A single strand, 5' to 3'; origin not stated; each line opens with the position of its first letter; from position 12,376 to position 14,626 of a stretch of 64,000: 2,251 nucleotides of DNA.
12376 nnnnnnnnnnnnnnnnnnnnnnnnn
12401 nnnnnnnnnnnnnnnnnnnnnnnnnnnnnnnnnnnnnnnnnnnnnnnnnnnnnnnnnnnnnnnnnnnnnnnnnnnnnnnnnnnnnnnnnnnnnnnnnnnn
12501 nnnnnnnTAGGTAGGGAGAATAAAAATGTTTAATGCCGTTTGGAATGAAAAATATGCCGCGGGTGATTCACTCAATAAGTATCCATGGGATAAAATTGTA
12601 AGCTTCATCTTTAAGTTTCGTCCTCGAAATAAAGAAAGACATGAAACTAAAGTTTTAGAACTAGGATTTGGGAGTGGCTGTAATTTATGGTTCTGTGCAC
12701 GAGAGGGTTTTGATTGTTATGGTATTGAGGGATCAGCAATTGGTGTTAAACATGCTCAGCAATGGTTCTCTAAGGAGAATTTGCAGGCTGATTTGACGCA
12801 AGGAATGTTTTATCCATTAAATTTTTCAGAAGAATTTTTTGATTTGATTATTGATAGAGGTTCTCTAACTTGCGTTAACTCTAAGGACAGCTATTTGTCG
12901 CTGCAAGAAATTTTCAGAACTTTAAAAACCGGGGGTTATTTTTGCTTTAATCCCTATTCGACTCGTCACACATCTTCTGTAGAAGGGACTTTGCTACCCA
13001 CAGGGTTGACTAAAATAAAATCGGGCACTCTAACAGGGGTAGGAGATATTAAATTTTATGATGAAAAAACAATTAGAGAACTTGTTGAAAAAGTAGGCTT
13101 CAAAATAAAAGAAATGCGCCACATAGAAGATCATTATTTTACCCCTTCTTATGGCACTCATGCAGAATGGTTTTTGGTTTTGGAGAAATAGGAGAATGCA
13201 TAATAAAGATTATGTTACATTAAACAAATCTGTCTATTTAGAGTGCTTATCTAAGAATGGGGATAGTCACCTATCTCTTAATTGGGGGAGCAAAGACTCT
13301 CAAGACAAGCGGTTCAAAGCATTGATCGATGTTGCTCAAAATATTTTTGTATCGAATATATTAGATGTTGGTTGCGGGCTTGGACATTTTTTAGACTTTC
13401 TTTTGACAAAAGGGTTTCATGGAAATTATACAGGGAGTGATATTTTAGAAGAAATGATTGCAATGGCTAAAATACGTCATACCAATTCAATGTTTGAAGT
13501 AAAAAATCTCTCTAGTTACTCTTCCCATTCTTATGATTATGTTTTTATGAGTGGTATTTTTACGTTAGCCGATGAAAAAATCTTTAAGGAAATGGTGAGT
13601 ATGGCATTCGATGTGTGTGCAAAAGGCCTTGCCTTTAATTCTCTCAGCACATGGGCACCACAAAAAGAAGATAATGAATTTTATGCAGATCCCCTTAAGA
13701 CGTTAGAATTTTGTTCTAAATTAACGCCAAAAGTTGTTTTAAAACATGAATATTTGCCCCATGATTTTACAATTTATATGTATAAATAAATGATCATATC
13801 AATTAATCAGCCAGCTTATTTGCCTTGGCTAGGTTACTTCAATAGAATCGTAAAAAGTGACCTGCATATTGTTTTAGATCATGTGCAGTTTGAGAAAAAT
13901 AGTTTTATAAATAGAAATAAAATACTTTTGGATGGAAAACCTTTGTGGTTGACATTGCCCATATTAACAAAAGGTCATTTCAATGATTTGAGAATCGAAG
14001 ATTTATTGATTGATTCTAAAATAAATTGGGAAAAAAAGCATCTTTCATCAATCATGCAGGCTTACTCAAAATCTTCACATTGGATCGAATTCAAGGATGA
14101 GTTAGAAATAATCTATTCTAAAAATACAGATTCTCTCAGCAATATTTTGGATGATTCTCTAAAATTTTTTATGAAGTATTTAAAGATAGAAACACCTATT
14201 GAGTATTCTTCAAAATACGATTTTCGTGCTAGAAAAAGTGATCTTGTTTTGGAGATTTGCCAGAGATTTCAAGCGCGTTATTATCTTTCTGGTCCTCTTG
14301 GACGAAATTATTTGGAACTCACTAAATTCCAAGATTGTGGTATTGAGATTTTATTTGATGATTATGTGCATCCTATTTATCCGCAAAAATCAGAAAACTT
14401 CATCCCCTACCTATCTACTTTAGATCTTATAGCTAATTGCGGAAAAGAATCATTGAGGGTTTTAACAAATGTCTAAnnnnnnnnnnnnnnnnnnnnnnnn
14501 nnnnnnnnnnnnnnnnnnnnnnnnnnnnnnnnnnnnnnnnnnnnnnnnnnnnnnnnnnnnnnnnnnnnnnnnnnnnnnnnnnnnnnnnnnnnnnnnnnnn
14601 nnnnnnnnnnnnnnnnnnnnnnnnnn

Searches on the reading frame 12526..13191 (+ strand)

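Call 52: search_protein_families(library=pfam, proteins=[window:12526-13191:+], max_evalue=0.00001)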
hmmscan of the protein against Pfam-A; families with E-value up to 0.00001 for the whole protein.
window:12526-13191:+ (221 aa): 4 families
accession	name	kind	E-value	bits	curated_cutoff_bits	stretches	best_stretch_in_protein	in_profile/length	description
PF13649.12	Methyltransf_25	-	2.3e-12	47.8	27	1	43-137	1-97/97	Methyltransferase domain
PF08241.18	Methyltransf_11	-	6.7e-12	46.3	21.2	1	44-141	1-95/95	Methyltransferase domain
PF13489.12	Methyltransf_23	-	7.1e-11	42.5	27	1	20-194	8-161/164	Methyltransferase domain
PF13847.12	Methyltransf_31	-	2e-09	37.7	27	1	39-145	3-113/145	Methyltransferase domain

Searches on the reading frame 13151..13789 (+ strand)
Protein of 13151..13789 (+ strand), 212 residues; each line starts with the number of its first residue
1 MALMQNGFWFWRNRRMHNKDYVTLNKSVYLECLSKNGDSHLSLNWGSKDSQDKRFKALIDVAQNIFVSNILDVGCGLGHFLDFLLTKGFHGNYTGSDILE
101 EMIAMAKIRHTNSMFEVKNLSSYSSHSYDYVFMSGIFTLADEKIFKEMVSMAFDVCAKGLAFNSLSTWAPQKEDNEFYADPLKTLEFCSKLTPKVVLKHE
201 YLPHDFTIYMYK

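Call 52: search_protein_families(library=pfam, proteins=[window:13151-13789:+], max_evalue=0.00001)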
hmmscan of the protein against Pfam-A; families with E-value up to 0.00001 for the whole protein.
window:13151-13789:+ (212 aa): 5 families
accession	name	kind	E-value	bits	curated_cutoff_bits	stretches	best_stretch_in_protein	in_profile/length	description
PF13649.12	Methyltransf_25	-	3.5e-10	40.9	27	1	70-157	1-94/97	Methyltransferase domain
PF13847.12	Methyltransf_31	-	4e-08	33.5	27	1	69-154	6-99/145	Methyltransferase domain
PF08241.18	Methyltransf_11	-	6.2e-08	33.6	21.2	1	71-148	1-83/95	Methyltransferase domain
PF08242.18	Methyltransf_12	-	9.4e-08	33.1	30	1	71-140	1-78/98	Methyltransferase domain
PF13489.12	Methyltransf_23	-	1.2e-07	32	27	1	67-134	23-88/164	Methyltransferase domain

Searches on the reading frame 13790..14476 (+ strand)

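Call 52: search_protein_families(library=pfam, proteins=[window:13790-14476:+], max_evalue=0.00001)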
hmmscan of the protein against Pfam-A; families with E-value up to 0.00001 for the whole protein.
window:13790-14476:+ (228 aa): 1 family
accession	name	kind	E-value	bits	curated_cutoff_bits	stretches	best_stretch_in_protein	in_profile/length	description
PF08889.16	WbqC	-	8.9e-69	232.1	21.3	1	7-223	1-217/218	WbqC-like protein family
